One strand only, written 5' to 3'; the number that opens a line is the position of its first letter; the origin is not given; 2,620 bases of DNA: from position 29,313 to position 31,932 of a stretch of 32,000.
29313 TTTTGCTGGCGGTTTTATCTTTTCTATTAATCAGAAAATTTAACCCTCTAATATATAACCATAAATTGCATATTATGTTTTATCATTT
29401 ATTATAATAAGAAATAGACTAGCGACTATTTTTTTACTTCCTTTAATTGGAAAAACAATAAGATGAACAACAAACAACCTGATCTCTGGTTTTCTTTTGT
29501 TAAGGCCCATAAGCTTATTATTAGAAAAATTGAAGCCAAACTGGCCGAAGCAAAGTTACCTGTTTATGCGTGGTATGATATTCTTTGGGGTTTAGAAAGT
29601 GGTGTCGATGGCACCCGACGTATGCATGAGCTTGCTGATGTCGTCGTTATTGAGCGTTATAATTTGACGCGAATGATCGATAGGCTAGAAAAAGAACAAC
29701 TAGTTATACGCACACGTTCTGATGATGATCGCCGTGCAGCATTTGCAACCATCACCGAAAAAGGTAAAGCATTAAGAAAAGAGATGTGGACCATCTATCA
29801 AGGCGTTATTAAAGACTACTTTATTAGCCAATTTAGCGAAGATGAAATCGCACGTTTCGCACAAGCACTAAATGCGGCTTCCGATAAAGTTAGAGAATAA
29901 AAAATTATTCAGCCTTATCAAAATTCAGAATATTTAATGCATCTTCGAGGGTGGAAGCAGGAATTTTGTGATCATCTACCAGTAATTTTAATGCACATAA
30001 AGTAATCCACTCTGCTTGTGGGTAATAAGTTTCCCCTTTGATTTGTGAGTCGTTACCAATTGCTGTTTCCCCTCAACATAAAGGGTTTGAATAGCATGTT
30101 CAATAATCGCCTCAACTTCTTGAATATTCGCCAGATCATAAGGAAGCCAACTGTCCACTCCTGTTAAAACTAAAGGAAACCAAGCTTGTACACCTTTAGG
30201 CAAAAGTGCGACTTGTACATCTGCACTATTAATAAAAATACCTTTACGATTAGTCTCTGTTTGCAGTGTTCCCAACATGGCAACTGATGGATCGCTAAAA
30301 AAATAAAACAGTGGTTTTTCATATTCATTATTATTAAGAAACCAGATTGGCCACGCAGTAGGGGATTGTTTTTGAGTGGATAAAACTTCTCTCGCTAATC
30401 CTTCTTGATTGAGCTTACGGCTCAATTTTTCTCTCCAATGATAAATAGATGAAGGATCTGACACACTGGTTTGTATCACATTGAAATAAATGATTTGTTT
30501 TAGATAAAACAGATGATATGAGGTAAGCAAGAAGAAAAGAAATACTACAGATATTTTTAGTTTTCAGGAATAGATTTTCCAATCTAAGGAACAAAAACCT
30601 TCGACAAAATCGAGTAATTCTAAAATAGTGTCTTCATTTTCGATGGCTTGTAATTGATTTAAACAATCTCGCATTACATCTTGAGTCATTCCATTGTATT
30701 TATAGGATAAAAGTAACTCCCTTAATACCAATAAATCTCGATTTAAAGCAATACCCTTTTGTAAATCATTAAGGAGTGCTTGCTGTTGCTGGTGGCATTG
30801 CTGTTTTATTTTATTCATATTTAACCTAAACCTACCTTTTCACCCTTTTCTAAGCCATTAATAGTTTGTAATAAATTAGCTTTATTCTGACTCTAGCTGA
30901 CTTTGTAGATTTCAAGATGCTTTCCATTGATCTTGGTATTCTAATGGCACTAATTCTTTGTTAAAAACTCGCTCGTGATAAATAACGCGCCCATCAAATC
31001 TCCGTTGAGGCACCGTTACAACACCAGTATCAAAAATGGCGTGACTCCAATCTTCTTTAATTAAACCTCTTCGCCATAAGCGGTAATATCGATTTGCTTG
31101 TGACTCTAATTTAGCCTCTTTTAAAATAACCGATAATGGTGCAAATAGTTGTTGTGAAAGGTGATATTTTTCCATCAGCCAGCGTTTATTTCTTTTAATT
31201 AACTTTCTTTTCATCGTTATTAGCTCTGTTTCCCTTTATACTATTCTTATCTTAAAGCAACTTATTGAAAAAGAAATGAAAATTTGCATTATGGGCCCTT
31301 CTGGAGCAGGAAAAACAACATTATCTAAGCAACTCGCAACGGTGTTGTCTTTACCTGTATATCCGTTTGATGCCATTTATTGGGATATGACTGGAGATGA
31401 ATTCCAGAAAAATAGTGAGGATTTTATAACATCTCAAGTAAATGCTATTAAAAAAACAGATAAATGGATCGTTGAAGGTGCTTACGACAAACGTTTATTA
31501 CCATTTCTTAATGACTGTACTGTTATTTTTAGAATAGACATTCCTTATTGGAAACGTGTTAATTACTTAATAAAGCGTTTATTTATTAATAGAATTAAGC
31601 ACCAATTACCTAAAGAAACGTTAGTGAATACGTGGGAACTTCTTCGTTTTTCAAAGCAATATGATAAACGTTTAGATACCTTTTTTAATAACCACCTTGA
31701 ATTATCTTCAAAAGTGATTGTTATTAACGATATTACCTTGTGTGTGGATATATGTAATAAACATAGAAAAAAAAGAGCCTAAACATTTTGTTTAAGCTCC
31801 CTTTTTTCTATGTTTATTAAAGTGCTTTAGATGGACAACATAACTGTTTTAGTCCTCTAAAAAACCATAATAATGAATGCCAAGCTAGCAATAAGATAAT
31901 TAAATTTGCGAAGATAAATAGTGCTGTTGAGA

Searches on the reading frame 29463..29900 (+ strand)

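Call 10: search_protein_families(library=pfam, proteins=[window:29463-29900:+], max_evalue=0.01)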
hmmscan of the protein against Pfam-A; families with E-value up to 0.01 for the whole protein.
window:29463-29900:+ (145 aa): 5 families
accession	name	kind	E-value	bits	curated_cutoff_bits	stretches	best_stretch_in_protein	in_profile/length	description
PF01047.28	MarR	-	5.1e-10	39.5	24.6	1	53-92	19-58/59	MarR family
PF12802.13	MarR_2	-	2.3e-09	37.7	27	1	36-92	6-61/61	MarR family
PF22381.2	Staph_reg_Sar_Rot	-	6.9e-08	32.9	27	1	55-108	29-85/85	Transcriptional regulator SarA/Rot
PF13463.12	HTH_27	-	1.7e-05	25.4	22.2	1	50-101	17-68/68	Winged helix DNA-binding domain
PF01638.23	HxlR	-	0.0051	17.1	20.8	1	48-111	15-79/91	HxlR-like helix-turn-helix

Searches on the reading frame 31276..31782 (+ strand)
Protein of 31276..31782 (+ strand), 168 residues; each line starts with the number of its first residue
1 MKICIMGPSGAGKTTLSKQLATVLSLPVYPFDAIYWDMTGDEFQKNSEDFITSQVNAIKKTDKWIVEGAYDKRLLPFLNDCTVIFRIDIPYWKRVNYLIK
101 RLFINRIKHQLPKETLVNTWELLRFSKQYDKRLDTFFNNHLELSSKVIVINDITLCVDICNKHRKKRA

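Call 10: search_protein_families(library=pfam, proteins=[window:31276-31782:+], max_evalue=0.01)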
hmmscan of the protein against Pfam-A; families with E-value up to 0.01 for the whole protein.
window:31276-31782:+ (168 aa): 14 families
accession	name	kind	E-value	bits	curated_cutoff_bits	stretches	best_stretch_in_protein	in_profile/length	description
PF13238.12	AAA_18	-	5.5e-05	24.1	29.4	1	3-45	1-34/128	AAA domain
PF13521.12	AAA_28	-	0.00013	22.7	27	1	2-29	1-28/164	AAA domain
PF00004.35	AAA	-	0.00035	21.5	21.2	1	3-55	1-50/131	ATPase family associated with various cellular activities (AAA)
PF02224.24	Cytidylate_kin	-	0.00035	20.8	26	1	3-55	1-53/211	Cytidylate kinase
PF13479.12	AAA_24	-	0.00049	20.4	27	1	2-44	4-43/195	AAA domain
PF01637.24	ATPase_2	-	0.00054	20.3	33.2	1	3-150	23-115/225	ATPase domain predominantly from Archaea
PF07728.20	AAA_5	-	0.00067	20.1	22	0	3-25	2-24/139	AAA domain (dynein-related subfamily)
PF00005.33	ABC_tran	-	0.00089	20.3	25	1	3-61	14-67/137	ABC transporter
PF00910.28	RNA_helicase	-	0.001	19.9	21.5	1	3-43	1-43/105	RNA helicase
PF13173.12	AAA_14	-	0.0018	18.7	27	0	3-53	5-52/129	AAA domain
PF00931.28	NB-ARC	-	0.0034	17.1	23.5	1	3-68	21-87/248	NB-ARC domain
PF13671.12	AAA_33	-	0.0043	17.8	27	1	4-45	3-44/143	AAA domain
PF13401.12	AAA_22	-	0.0065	17.2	27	1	3-36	8-39/130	AAA domain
PF13189.12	Cytidylate_kin2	-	0.0084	16.7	28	0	3-33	2-32/176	Cytidylate kinase-like family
